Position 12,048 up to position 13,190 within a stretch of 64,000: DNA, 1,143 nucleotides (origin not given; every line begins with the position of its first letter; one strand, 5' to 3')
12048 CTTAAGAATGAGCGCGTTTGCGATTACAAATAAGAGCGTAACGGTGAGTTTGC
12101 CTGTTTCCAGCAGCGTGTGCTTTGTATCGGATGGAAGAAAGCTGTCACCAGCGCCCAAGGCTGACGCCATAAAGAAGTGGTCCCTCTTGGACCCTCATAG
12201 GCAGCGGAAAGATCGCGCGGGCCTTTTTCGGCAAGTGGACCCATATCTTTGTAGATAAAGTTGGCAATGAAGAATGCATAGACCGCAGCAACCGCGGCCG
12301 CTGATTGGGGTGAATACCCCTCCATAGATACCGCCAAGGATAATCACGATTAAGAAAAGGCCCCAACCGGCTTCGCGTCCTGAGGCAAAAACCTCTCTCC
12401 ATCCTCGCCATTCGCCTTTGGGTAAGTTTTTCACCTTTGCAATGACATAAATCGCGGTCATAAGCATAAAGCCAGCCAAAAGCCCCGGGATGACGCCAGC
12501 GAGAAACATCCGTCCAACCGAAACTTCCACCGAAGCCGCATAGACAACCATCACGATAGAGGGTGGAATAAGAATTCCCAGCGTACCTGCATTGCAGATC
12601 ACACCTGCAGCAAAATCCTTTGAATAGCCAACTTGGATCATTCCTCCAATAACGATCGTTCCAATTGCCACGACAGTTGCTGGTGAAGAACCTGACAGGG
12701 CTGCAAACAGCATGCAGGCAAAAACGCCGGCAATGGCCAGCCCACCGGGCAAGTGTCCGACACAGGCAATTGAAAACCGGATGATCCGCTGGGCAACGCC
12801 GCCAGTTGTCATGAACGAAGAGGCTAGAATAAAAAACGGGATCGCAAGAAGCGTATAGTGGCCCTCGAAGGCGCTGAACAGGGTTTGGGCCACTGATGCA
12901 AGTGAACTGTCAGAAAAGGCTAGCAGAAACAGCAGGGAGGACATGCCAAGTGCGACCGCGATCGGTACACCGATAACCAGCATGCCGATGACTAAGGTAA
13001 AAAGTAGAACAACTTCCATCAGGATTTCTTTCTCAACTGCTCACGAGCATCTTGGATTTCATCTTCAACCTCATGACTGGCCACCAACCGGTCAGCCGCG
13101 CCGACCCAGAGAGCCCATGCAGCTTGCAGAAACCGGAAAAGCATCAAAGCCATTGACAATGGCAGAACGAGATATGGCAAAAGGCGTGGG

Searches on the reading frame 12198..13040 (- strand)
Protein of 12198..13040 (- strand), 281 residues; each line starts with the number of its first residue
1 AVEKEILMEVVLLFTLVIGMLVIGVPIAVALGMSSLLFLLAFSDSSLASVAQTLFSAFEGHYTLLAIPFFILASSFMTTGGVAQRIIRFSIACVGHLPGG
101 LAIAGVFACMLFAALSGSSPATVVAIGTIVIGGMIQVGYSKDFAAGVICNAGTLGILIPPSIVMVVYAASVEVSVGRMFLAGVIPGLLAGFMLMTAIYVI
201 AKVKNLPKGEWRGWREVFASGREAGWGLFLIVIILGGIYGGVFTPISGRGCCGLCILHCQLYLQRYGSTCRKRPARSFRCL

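Call 27: search_protein_families(library=pfam, proteins=[window:12198-13040:-], max_evalue=0.01)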
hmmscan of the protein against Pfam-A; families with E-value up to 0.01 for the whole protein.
window:12198-13040:- (281 aa): 1 family
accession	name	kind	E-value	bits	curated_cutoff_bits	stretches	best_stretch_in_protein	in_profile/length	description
PF06808.19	DctM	-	1.6e-62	212.1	23.8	1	15-258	2-247/413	Tripartite ATP-independent periplasmic transporter, DctM component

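Call 41: find_homologous_proteins(query=window:12198-13040:-, max_evalue=1e-30)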
Query window:12198-13040:- (281 aa): 8000 proteins with E <= 1e-30 among 8000 candidates; the best 120 are listed.
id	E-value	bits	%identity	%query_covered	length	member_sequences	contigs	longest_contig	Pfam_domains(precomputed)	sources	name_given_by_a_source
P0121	2.7e-139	482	89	95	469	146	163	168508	PF06808.19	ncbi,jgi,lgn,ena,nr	ncbi:Sialic acid TRAP transporter permease protein SiaT [Rhodobacteraceae bacterium SB2]|jgi:C4-dica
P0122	3.5e-138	478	89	93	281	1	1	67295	PF06808.19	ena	-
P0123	5.9e-138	477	97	85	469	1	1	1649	PF06808.19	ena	-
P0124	1.5e-133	463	95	85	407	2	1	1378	PF06808.19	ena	-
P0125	6.6e-133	461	93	85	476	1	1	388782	PF06808.19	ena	-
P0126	7.2e-133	461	92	85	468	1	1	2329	PF06808.19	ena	-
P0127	8.1e-133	460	92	85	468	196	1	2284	PF06808.19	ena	-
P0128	1.5e-132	460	93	78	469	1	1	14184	PF06808.19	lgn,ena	-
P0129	1.5e-132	460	93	85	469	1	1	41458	PF06808.19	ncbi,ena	-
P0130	1.5e-132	460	93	85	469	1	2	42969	PF06808.19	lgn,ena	-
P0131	2.5e-132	459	93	85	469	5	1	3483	PF06808.19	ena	-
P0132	4.2e-132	458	92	85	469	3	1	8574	PF06808.19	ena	-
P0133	4.2e-132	458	82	97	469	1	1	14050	PF06808.19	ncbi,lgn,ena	-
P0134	5.5e-132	458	85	95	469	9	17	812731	PF06808.19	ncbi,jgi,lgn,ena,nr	ncbi:MAG: TRAP transporter large permease [Dinoroseobacter sp.]|nr:TRAP transporter large permease [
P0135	5.6e-132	458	91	85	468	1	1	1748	PF06808.19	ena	-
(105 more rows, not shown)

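Call 42: find_encoding_contigs(protein=P0122, flank=10000, max_places=3)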
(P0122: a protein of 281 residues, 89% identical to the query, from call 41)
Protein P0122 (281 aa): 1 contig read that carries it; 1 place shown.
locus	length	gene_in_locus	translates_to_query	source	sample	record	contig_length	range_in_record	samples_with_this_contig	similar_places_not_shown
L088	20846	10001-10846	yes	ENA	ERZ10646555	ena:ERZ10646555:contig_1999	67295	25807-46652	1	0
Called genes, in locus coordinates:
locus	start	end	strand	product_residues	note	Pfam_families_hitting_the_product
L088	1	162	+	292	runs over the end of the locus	PF00892:EamA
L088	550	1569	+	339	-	PF12849:PBP_like_2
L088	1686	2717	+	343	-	PF00044:Gp_dh_N, PF02800:Gp_dh_C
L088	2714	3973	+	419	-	PF07690:MFS_1 (faint)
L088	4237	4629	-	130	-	PF03466:LysR_substrate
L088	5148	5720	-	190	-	PF00694:Aconitase_C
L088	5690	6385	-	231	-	PF00330:Aconitase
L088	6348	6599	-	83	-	PF00330:Aconitase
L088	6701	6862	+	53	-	-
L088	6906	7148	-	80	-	PF00330:Aconitase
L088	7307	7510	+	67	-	-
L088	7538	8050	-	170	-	PF12146:Hydrolase_4 (weak), PF00561:Abhydrolase_1, PF12697:Abhydrolase_6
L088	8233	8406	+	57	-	-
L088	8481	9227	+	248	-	PF03480:DctP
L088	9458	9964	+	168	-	PF04290:DctQ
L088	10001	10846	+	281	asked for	PF06808:DctM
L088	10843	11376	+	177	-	PF06808:DctM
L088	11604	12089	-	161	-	-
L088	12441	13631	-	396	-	PF02515:CoA_transf_3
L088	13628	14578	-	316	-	PF00682:HMGL-like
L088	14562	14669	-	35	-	-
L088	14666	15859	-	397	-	PF02515:CoA_transf_3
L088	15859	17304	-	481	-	PF00171:Aldedh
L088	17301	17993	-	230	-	-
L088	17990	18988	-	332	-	PF00491:Arginase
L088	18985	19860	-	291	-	PF00491:Arginase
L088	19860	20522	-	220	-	PF00491:Arginase (faint)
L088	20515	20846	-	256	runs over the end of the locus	PF00491:Arginase (weak)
